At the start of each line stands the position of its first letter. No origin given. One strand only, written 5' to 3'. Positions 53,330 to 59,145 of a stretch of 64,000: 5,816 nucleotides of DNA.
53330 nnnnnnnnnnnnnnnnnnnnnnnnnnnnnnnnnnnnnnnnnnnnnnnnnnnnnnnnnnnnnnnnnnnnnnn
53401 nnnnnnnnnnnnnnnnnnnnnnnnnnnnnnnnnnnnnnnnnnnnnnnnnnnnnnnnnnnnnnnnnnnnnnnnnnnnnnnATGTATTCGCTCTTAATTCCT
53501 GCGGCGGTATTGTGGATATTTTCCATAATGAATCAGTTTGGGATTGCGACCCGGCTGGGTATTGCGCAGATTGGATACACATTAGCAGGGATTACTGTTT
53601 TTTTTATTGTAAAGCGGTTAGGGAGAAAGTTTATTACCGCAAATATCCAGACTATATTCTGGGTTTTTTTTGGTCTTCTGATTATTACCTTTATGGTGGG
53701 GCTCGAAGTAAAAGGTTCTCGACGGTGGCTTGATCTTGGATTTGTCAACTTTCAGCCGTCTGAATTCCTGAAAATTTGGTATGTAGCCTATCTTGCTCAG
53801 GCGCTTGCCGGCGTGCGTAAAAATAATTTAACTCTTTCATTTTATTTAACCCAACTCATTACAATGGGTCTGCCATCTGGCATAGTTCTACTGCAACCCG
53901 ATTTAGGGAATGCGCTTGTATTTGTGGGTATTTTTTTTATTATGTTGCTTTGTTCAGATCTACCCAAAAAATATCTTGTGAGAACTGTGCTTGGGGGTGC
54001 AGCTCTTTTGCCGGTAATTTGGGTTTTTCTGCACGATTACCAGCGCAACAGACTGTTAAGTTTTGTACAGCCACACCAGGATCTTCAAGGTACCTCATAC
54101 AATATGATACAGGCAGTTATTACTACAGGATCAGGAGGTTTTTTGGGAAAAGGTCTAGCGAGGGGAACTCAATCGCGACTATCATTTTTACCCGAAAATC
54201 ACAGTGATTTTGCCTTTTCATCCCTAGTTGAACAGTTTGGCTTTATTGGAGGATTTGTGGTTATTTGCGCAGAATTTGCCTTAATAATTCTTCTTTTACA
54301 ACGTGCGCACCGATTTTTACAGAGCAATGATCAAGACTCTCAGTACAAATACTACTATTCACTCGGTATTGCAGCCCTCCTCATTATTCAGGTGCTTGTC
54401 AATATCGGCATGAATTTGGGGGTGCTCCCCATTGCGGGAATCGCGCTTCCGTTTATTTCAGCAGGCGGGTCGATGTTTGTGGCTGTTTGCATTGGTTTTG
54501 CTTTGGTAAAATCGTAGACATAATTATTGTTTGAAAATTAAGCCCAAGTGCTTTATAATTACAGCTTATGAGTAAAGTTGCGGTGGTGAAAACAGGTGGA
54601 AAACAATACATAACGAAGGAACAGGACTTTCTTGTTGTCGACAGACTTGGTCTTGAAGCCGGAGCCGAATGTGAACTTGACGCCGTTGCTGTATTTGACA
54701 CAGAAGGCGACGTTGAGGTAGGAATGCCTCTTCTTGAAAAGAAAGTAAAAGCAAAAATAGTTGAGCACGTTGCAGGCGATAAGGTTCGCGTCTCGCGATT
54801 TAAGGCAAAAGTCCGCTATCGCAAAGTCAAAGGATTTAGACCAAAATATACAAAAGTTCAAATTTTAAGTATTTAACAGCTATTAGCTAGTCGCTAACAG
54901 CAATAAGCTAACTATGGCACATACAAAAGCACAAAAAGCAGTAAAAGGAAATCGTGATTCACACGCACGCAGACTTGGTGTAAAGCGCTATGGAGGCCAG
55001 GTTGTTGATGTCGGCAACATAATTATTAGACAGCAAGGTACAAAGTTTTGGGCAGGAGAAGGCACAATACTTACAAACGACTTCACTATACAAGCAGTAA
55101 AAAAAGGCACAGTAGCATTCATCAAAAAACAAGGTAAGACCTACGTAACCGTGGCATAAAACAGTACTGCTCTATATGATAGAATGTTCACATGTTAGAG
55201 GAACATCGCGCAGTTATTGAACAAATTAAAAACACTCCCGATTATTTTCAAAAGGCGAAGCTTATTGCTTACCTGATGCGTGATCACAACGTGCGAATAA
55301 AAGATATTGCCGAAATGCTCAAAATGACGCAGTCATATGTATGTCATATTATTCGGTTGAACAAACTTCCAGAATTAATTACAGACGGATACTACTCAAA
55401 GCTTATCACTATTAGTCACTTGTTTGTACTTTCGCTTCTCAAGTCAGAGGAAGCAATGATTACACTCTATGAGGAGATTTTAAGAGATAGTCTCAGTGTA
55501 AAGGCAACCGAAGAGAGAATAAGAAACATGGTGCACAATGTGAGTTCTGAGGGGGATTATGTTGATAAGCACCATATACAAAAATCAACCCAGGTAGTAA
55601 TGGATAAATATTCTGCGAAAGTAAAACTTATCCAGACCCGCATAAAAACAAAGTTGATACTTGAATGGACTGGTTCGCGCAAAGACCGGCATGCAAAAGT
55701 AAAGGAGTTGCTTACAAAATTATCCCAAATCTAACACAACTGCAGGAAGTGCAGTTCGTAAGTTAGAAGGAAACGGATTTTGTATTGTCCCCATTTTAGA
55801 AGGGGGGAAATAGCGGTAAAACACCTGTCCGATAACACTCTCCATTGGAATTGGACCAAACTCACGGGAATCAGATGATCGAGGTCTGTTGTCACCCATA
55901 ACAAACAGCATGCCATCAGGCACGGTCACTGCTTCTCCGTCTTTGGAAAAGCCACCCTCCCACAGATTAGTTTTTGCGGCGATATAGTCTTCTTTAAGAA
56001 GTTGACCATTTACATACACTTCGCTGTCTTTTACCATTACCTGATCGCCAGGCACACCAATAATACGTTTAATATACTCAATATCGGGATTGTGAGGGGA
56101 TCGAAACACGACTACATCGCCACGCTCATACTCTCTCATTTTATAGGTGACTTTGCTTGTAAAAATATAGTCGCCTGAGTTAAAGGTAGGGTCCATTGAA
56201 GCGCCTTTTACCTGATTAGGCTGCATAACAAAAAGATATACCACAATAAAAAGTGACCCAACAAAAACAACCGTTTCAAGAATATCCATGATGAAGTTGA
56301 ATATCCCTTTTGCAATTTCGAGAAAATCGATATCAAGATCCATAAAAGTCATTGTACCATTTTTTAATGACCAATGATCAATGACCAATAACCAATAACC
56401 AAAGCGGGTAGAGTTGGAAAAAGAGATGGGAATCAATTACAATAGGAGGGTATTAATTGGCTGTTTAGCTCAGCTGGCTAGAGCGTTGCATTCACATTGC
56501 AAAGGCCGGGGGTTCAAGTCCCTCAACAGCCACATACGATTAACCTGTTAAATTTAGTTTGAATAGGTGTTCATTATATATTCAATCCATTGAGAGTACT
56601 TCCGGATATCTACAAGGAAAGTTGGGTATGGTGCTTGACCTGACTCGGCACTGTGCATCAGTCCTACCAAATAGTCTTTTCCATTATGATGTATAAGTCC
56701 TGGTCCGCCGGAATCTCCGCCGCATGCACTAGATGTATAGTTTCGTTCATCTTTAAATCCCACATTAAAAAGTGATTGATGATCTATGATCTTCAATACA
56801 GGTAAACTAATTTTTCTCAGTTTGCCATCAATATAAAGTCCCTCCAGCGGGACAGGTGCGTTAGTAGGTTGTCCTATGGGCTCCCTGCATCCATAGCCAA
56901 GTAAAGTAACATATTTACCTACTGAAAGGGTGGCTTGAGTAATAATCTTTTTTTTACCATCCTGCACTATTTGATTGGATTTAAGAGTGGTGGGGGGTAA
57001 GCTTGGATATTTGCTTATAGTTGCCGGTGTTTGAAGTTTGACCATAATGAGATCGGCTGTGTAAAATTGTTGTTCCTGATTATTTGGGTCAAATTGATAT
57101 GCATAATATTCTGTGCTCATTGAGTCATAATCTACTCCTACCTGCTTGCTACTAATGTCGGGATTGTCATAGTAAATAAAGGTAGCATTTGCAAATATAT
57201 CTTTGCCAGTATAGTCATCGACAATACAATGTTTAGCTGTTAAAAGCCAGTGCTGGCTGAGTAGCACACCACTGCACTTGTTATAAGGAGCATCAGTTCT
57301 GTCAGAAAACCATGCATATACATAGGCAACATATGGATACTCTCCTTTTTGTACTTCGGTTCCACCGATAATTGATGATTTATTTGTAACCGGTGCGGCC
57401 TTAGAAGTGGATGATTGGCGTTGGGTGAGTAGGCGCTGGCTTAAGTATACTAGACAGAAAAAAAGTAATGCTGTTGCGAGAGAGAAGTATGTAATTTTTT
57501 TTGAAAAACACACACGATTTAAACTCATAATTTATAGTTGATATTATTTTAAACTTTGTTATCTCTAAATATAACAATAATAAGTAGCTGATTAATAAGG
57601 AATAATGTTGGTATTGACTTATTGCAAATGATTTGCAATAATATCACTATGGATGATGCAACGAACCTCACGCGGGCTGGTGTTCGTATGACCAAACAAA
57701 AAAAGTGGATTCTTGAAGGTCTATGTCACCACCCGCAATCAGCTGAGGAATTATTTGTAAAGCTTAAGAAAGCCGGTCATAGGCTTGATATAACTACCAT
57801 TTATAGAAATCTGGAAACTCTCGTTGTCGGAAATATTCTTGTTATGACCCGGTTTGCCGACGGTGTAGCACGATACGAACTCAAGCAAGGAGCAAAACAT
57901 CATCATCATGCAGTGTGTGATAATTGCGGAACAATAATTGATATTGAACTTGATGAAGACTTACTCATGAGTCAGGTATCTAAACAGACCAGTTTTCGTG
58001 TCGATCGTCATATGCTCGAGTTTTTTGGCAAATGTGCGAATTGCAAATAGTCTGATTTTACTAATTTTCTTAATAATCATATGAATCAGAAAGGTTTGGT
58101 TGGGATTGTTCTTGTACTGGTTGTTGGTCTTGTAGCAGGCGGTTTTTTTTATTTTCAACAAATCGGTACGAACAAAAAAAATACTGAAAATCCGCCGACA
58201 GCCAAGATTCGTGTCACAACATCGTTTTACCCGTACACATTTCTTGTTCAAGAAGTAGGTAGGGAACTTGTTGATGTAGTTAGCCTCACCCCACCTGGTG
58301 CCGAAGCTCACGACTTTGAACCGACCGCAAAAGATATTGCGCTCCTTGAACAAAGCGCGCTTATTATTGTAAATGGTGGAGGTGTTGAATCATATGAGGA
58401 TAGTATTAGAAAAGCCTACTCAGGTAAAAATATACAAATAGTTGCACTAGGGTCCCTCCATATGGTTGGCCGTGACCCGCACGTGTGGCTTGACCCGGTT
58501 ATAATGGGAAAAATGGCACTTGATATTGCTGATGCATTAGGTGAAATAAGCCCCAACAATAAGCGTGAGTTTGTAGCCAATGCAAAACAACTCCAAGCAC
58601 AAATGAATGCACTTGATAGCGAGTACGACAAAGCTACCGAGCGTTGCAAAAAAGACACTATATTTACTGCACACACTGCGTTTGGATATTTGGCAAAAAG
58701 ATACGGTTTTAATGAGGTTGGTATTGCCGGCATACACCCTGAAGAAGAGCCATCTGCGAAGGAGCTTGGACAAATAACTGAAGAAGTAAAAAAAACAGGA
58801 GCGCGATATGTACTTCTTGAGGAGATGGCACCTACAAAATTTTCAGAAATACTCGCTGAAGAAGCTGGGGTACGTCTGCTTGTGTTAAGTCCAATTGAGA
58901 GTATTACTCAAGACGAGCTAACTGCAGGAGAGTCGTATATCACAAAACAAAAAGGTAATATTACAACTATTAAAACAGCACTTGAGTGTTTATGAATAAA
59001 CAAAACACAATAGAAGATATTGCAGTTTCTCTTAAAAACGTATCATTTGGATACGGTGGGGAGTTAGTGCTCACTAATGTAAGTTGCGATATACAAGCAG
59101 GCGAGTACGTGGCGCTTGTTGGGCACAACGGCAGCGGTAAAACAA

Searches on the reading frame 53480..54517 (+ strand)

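Call 77: search_protein_families(library=pfam, proteins=[window:53480-54517:+], max_evalue=0.000001)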
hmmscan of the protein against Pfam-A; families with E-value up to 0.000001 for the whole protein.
window:53480-54517:+ (345 aa): 1 family
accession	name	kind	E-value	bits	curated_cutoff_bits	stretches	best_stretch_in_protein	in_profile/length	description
PF01098.24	FTSW_RODA_SPOVE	-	6e-76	256.2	26.4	1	17-344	28-348/356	Cell cycle protein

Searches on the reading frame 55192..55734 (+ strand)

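Call 77: search_protein_families(library=pfam, proteins=[window:55192-55734:+], max_evalue=0.000001)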
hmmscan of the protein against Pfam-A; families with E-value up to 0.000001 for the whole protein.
window:55192-55734:+ (180 aa): 1 family
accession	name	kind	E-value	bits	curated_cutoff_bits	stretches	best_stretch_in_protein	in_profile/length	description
PF17762.8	HTH_ParB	-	1.5e-13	51.2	22.6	1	19-113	6-100/102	ParB HTH domain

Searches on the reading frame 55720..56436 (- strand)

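Call 77: search_protein_families(library=pfam, proteins=[window:55720-56436:-], max_evalue=0.000001)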
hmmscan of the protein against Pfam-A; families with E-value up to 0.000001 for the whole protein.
window:55720-56436:- (238 aa): 1 family
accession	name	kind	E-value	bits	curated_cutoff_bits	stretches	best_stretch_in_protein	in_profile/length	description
PF10502.14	Peptidase_S26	-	1.6e-50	171.8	22.9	1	51-209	3-167/168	Signal peptidase, peptidase S26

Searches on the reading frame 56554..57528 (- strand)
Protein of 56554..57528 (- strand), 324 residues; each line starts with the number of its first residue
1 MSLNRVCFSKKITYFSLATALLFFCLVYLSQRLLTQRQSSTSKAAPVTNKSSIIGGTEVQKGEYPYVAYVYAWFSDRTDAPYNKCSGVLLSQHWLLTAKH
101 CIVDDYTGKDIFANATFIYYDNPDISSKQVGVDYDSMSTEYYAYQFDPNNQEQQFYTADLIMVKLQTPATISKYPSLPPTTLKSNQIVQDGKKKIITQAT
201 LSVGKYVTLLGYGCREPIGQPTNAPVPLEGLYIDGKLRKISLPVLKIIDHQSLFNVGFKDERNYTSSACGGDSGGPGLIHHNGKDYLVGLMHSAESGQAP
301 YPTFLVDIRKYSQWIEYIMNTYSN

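Call 77: search_protein_families(library=pfam, proteins=[window:56554-57528:-], max_evalue=0.000001)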
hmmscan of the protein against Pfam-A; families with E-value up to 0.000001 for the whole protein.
window:56554-57528:- (324 aa): 1 family
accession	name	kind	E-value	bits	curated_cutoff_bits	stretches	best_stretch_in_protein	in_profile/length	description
PF00089.32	Trypsin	-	6.5e-18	65.8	20.6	1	53-315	1-220/220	Trypsin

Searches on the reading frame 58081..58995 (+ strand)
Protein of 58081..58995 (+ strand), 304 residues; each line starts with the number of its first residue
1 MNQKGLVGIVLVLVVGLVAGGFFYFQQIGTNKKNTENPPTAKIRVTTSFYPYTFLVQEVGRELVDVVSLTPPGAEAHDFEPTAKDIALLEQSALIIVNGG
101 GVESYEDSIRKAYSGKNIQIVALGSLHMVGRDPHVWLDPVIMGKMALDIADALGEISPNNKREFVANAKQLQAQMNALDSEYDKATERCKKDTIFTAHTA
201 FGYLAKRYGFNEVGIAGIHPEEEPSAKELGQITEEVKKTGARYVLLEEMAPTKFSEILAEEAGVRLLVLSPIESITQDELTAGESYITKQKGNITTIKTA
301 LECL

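Call 77: search_protein_families(library=pfam, proteins=[window:58081-58995:+], max_evalue=0.000001)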
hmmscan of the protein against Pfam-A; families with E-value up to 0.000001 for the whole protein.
window:58081-58995:+ (304 aa): 1 family
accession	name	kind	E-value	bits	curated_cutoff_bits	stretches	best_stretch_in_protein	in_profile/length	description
PF01297.22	ZnuA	-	1.7e-69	234.7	29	1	45-300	1-263/263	Zinc-uptake complex component A periplasmic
